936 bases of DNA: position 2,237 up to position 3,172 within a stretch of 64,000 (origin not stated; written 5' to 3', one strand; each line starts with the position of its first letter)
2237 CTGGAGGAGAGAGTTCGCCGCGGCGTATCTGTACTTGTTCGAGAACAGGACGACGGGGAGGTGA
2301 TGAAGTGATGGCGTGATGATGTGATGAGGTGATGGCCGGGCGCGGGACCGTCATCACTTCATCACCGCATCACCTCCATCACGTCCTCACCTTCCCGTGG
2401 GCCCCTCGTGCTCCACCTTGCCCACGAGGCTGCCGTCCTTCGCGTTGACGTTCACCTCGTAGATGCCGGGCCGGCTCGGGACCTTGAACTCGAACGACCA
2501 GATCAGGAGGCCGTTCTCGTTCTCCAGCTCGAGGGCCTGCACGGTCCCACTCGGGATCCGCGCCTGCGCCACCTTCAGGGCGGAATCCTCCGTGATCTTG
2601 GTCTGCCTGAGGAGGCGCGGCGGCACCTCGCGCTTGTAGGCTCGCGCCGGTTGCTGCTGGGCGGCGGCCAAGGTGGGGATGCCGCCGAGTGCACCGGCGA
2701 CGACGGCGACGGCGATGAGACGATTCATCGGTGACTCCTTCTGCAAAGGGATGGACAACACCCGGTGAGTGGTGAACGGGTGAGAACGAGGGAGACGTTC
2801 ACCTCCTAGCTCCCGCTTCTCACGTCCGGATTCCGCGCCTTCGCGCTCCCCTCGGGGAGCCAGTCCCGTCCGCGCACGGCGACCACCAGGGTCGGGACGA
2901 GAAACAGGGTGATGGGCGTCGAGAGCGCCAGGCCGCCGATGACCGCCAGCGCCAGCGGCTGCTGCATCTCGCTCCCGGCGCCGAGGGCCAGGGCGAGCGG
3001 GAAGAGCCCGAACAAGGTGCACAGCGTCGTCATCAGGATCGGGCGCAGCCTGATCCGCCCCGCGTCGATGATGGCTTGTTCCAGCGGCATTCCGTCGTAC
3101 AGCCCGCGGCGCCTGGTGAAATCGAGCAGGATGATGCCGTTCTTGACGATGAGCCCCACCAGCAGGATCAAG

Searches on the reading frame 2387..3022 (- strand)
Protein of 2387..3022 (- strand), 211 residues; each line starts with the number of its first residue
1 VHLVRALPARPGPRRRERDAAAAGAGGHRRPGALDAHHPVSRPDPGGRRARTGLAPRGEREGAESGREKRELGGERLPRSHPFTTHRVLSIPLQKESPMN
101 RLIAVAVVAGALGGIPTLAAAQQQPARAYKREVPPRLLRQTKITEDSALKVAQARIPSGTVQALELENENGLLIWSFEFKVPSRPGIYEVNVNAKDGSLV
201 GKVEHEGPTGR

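Call 58: search_protein_families(library=pfam, proteins=[window:2387-3022:-], max_evalue=0.001)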
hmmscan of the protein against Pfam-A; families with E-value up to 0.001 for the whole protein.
window:2387-3022:- (211 aa): 1 family
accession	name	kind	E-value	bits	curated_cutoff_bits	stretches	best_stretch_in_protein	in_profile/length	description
PF03413.25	PepSY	-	1.6e-07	31.9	24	1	142-201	1-58/60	Peptidase propeptide and YPEB domain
